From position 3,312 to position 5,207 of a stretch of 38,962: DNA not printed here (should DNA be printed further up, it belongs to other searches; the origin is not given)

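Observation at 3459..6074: Fe-S electron wire interrupted by two cyclic-nucleotide-binding domains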

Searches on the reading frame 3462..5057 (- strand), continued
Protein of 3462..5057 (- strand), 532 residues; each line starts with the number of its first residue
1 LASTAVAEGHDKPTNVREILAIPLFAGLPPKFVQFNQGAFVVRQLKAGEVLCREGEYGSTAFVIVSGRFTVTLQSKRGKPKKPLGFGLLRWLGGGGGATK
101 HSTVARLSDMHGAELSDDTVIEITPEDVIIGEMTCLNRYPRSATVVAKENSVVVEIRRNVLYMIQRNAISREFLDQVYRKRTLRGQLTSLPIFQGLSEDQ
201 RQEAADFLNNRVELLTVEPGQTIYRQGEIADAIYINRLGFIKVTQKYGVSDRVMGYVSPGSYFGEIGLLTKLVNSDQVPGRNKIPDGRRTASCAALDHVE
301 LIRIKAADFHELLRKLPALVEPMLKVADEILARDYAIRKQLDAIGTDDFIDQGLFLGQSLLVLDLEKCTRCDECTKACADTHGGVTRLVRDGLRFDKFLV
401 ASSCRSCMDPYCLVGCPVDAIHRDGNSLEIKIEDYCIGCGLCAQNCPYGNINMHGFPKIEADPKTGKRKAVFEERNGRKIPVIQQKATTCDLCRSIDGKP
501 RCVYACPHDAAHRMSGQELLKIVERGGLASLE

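Call 48: list_cluster_members(proteins=[P0125, P0126, P0132, P0155, P0177, P0191, P0224, P0235, P0207, P0142])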
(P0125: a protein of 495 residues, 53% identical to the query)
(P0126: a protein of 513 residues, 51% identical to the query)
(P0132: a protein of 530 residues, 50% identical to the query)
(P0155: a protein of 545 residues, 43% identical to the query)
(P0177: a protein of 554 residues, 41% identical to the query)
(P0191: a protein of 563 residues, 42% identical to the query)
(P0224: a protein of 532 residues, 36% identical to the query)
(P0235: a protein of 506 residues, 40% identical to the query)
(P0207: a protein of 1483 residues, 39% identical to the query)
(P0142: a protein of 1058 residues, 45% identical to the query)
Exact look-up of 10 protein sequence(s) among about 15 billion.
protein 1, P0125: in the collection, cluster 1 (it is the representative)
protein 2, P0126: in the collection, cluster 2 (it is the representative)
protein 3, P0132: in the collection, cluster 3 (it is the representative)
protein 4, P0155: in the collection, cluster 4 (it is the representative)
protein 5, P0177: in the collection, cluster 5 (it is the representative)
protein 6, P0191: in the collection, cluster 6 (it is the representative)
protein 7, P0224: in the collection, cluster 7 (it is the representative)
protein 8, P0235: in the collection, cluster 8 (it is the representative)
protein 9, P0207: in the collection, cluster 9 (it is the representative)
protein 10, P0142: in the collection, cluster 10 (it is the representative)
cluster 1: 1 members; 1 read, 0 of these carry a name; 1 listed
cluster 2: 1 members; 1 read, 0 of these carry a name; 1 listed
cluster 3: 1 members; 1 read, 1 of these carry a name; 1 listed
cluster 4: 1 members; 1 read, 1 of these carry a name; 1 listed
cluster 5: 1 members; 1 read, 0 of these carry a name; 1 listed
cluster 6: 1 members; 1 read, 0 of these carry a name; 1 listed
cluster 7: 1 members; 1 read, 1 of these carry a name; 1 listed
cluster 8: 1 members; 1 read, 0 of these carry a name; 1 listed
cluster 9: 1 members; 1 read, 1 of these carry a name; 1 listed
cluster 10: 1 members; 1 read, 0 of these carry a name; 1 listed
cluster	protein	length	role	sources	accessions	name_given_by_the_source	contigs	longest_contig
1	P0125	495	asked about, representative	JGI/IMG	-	-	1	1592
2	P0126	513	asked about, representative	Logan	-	-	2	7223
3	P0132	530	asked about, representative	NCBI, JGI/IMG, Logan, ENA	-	CRP-like cAMP-binding protein/Fe-S-cluster-containing hydrogenase component 2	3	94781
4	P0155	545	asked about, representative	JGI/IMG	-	Fe-S-cluster-containing dehydrogenase component/CRP-like cAMP-binding protein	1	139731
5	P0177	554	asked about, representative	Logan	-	-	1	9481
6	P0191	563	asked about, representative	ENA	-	-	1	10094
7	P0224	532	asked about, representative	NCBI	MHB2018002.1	MAG: cyclic nucleotide-binding domain-containing protein [Candidatus Xenobia bacterium]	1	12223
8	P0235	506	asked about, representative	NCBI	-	-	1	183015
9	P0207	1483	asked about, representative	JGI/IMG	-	NADH:ubiquinone oxidoreductase subunit F (NADH-binding)/Fe-S-cluster-containing ...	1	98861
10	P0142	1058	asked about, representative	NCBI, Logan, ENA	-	-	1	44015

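Call 49: find_encoding_contigs(protein=P0132, flank=10000, max_places=2)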
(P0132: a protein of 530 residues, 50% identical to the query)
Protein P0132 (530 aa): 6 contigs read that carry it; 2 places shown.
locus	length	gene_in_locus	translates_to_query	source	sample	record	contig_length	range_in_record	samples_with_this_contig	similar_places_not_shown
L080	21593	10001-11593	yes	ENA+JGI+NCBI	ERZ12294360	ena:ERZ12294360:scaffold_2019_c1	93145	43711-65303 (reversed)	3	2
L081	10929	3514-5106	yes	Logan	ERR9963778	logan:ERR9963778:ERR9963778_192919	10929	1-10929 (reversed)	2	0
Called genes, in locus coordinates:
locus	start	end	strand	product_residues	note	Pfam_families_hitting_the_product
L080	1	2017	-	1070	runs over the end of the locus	PF00176:SNF2-rel_dom (weak), PF04851:ResIII (weak), PF00271:Helicase_C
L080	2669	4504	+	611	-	PF00990:GGDEF (weak), PF00211:Guanylate_cyc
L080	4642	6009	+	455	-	PF01467:CTP_transf_like (weak), PF01513:NAD_kinase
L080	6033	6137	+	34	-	-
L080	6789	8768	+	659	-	PF01257:2Fe-2S_thioredx, PF01512:Complex1_51K, PF10531:SLBB (weak), PF10589:NADH_4Fe-4S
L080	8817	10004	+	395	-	PF13183:Fer4_8 (faint), PF13237:Fer4_10 (faint), PF22117:Fer4_Nqo3 (weak), PF12838:Fer4_7 (weak), PF13187:Fer4_9 (weak)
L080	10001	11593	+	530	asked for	PF00027:cNMP_binding, PF13187:Fer4_9 (faint), PF12797:Fer4_2 (faint), PF12837:Fer4_6 (faint), PF13237:Fer4_10 (faint), PF13247:Fer4_11 (weak), PF00037:Fer4 (weak), PF12838:Fer4_7 (weak), +1 more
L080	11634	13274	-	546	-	PF09699:Paired_CXXCH_1 (faint), PF14522:Cytochrome_C7 (faint), PF14537:Cytochrom_c3_2 (faint), PF22113:Mtrc-MtrF_II-IV_dom (weak)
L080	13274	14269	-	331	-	-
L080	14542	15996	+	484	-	PF13435:Cytochrome_C554 (weak)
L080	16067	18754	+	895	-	PF22422:MGH1-like_GH, PF03200:Glyco_hydro_63 (weak), PF22422:MGH1-like_GH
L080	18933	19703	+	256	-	PF00753:Lactamase_B (weak), PF12706:Lactamase_B_2, PF23023:Anti-Pycsar_Apyc1 (faint), PF02112:PDEase_II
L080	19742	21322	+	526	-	PF14522:Cytochrome_C7 (faint), PF13435:Cytochrome_C554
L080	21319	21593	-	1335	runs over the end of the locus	PF08309:LVIVD (faint)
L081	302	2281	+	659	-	PF01257:2Fe-2S_thioredx, PF01512:Complex1_51K, PF10531:SLBB (weak), PF10589:NADH_4Fe-4S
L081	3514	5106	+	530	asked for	PF00027:cNMP_binding, PF13187:Fer4_9 (faint), PF12797:Fer4_2 (faint), PF12837:Fer4_6 (faint), PF13237:Fer4_10 (faint), PF13247:Fer4_11 (weak), PF00037:Fer4 (weak), PF12838:Fer4_7 (weak), +1 more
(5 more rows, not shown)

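Call 50: find_encoding_contigs(protein=P0224, flank=10000, max_places=2)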
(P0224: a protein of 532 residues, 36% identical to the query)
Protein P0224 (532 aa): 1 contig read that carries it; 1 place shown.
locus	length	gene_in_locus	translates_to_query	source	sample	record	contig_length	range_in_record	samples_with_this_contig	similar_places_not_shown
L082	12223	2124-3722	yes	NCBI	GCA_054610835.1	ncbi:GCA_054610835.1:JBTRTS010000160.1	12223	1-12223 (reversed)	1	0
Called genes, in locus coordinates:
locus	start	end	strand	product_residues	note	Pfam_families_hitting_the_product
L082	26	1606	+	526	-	PF24923:ATP-grasp_IQCH, PF18105:PGM1_C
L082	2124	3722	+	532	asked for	PF00027:cNMP_binding, PF12838:Fer4_7 (faint), PF00037:Fer4 (faint), PF12797:Fer4_2 (faint), PF12837:Fer4_6 (faint), PF13237:Fer4_10 (faint), PF13247:Fer4_11, PF13187:Fer4_9 (weak)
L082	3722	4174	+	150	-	-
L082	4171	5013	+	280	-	PF24880:DUF7738 (faint), PF14504:CAP_assoc_N (faint)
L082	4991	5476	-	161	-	PF01243:PNPOx_N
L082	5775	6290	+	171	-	-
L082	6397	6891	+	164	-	PF19315:MC_hydratase, PF01575:MaoC_dehydratas, PF13452:FAS1_DH_region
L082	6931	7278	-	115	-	-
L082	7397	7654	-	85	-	PF00069:Pkinase, PF07714:PK_Tyr_Ser-Thr (weak)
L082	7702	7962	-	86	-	PF00069:Pkinase (weak)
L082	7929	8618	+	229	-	PF00498:FHA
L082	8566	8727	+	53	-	-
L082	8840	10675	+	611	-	PF00069:Pkinase, PF01636:APH (faint), PF07714:PK_Tyr_Ser-Thr, PF03109:ABC1 (faint), PF00069:Pkinase (weak), PF07714:PK_Tyr_Ser-Thr (weak)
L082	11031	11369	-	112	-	-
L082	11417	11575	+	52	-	-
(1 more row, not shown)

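Call 54: find_encoding_contigs(protein=P0207, flank=10000, max_places=1)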
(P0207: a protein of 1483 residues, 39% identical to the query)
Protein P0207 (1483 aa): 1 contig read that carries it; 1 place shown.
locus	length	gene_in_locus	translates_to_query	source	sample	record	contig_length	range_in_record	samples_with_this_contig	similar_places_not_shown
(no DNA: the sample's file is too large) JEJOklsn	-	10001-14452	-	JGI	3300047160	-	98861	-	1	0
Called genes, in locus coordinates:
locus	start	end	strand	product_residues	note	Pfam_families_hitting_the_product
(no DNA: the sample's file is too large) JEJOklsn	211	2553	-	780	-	PF13646:HEAT_2 (faint), PF02985:HEAT (faint), PF13513:HEAT_EZ (faint)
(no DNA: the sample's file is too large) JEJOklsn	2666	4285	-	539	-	-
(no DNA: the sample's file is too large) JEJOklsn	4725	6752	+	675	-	PF07678:TED_complement (faint), PF13249:SQHop_cyclase_N, PF00432:Prenyltrans (faint), PF13243:SQHop_cyclase_C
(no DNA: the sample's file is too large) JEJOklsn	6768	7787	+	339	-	PF04055:Radical_SAM, PF11946:DUF3463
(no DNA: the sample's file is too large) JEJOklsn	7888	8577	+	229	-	PF01048:PNP_UDP_1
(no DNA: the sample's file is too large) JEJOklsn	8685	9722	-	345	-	PF00072:Response_reg, PF00990:GGDEF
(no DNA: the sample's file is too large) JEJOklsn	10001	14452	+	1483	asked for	PF01257:2Fe-2S_thioredx, PF12838:Fer4_7 (faint), PF13237:Fer4_10 (faint), PF01512:Complex1_51K, PF10589:NADH_4Fe-4S, PF13510:Fer2_4 (weak), PF13187:Fer4_9 (weak), PF00027:cNMP_binding, +3 more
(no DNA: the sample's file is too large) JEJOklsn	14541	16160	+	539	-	PF07583:PSCyt2, PF07587:PSD1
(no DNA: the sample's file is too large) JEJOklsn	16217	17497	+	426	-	PF07394:DUF1501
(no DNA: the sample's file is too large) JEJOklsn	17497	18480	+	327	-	PF23381:Beta-prop_IFT122_1st, PF23409:Beta-prop_EML, PF24807:WD40_CDC20-Fz, PF24817:WD40_WDHD1_1st, PF25168:Beta-prop_WDR36-Utp21_2nd, PF25172:Beta-prop_WDR3_2nd, PF25173:Beta-prop_WDR3_1st, PF25174:Beta-prop_THOC3, +20 more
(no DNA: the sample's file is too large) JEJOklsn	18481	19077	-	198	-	-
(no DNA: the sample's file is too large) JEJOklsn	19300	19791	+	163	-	-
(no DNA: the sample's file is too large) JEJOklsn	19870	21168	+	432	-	PF13709:DUF4159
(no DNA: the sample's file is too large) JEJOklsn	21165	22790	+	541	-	PF12895:ANAPC3 (faint), PF07719:TPR_2 (faint), PF09976:TPR_21 (weak), PF13174:TPR_6 (faint), PF13428:TPR_14 (faint), PF13432:TPR_16 (faint), PF13176:TPR_7 (faint), PF13424:TPR_12 (weak), +4 more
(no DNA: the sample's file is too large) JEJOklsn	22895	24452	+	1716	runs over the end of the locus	-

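Call 55: find_encoding_contigs(protein=P0155, flank=10000, max_places=1)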
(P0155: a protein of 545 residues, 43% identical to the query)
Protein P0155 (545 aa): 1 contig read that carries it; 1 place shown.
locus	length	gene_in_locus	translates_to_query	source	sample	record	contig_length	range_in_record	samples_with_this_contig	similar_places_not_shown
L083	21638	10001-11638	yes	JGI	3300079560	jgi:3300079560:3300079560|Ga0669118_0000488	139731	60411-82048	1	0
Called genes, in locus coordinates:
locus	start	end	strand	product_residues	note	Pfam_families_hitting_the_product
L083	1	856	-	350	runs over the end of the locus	-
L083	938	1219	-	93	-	-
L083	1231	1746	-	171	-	-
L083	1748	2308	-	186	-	-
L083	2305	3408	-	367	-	PF00899:ThiF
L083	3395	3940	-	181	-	-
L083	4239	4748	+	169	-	-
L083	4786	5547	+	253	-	-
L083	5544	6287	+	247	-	-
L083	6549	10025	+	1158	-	PF01257:2Fe-2S_thioredx, PF01512:Complex1_51K, PF10531:SLBB (weak), PF22461:SLBB_2 (weak), PF10589:NADH_4Fe-4S, PF14697:Fer4_21 (faint), PF12838:Fer4_7 (weak)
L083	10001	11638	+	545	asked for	PF00027:cNMP_binding, PF13187:Fer4_9 (faint), PF12797:Fer4_2 (faint), PF12837:Fer4_6 (faint), PF13237:Fer4_10 (faint), PF25160:LdpA_Fe-S-bd (weak), PF00037:Fer4 (weak), PF12838:Fer4_7 (weak), +2 more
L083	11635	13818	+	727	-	PF00069:Pkinase, PF07714:PK_Tyr_Ser-Thr, PF01636:APH (faint), PF03109:ABC1 (weak)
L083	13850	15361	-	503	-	PF09699:Paired_CXXCH_1 (faint), PF14537:Cytochrom_c3_2 (faint), PF22113:Mtrc-MtrF_II-IV_dom (faint), PF14522:Cytochrome_C7 (weak)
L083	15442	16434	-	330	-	-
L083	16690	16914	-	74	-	PF20007:fvmRadSAM-pep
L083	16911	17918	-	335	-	PF13353:Fer4_12 (faint), PF04055:Radical_SAM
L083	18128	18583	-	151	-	-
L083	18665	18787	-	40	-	-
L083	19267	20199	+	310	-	PF19955:EAD1, PF12770:CHAT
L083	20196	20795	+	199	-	-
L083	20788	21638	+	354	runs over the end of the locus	PF00899:ThiF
